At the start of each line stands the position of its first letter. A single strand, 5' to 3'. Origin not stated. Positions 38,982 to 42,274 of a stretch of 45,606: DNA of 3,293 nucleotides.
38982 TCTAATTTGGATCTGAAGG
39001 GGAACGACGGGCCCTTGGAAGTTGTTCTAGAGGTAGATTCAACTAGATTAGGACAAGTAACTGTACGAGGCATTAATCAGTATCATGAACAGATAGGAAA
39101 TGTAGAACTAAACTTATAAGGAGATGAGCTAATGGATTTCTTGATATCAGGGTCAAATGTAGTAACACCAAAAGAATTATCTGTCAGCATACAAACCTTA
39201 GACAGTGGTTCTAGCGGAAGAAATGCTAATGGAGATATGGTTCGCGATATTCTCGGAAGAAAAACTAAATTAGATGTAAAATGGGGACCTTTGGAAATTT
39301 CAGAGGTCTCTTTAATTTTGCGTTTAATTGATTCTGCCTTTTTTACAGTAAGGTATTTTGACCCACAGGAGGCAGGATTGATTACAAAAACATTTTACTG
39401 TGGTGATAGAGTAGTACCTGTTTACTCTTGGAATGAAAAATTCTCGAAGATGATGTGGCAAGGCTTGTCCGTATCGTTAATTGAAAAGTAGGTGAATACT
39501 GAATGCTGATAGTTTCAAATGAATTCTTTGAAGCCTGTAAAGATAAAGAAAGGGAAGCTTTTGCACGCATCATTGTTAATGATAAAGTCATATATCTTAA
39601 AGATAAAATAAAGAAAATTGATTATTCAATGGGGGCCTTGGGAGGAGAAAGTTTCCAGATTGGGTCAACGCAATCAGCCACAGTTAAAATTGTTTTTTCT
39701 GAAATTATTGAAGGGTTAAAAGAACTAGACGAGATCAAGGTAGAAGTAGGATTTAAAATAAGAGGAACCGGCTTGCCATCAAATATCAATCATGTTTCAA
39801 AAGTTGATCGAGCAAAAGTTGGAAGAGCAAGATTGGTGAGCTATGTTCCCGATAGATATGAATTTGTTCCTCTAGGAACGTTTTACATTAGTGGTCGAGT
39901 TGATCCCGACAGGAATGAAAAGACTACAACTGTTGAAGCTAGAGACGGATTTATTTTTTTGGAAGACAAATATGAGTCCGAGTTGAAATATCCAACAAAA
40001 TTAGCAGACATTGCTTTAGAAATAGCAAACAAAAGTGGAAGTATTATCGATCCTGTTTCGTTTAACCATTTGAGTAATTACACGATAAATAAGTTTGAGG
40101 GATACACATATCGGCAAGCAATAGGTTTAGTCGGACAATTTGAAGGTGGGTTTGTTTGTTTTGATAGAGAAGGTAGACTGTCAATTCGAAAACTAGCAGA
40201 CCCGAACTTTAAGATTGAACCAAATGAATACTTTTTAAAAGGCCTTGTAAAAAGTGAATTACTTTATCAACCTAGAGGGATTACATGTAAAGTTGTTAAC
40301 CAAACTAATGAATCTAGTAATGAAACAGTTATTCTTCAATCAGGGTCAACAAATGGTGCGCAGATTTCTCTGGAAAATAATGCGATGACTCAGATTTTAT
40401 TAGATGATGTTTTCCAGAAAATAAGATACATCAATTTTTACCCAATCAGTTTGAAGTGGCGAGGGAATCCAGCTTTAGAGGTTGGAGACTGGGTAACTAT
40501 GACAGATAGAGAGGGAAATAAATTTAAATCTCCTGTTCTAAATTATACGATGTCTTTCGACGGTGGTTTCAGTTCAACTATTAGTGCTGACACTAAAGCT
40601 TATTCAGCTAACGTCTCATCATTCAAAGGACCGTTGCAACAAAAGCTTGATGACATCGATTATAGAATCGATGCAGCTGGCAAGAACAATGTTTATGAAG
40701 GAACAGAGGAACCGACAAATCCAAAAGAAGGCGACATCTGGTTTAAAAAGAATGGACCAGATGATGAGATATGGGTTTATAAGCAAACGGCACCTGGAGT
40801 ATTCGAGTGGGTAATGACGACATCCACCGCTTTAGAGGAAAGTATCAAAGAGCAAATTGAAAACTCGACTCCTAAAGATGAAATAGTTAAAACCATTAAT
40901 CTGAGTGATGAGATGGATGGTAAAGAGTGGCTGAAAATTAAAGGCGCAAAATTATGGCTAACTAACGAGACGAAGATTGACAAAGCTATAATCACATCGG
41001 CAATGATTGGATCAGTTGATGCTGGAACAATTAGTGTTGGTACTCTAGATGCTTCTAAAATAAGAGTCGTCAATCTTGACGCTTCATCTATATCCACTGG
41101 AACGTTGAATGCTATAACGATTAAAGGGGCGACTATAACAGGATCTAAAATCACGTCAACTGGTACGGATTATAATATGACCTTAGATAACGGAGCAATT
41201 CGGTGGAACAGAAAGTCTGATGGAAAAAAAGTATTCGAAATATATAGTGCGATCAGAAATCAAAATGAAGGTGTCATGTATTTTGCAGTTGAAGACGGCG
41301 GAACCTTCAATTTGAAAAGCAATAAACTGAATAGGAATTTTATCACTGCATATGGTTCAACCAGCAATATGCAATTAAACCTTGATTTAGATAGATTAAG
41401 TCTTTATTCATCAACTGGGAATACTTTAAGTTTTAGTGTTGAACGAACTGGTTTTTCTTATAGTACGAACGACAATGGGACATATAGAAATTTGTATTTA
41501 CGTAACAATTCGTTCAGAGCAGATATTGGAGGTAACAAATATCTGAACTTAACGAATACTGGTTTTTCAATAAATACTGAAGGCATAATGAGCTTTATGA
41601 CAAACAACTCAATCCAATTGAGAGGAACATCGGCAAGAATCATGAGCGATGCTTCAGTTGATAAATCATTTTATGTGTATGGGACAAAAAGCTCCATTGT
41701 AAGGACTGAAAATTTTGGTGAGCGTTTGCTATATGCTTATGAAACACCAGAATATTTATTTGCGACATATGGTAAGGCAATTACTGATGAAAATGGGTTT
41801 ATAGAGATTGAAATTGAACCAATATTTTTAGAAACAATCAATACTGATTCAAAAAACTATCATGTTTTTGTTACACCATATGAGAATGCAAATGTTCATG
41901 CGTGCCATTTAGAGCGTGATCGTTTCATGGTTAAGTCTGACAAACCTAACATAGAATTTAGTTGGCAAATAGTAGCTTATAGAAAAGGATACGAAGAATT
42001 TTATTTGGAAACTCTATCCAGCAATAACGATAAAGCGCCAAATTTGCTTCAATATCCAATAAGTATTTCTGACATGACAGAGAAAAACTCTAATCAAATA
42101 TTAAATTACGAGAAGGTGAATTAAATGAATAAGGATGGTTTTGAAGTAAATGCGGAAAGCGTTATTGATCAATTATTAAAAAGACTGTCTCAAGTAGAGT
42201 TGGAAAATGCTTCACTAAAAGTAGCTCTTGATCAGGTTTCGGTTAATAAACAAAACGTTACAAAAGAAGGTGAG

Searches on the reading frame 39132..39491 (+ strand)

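Call 84: search_protein_families(library=pfam, proteins=[window:39132-39491:+], max_evalue=0.001)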
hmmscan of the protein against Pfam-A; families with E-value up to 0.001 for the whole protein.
window:39132-39491:+ (119 aa): 1 family
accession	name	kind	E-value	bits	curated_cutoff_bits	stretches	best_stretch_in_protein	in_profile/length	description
PF20458.3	DUF6711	-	4e-13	50.3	27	1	12-118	21-133/134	Family of unknown function (DUF6711)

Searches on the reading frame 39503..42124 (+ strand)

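Call 84: search_protein_families(library=pfam, proteins=[window:39503-42124:+], max_evalue=0.001)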
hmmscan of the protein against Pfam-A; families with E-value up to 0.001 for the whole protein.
window:39503-42124:+ (873 aa): 1 family
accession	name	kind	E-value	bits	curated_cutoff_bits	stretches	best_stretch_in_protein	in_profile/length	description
PF07902.16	Gp58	-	5.4e-08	32.1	34.5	1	448-584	353-481/594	gp58-like protein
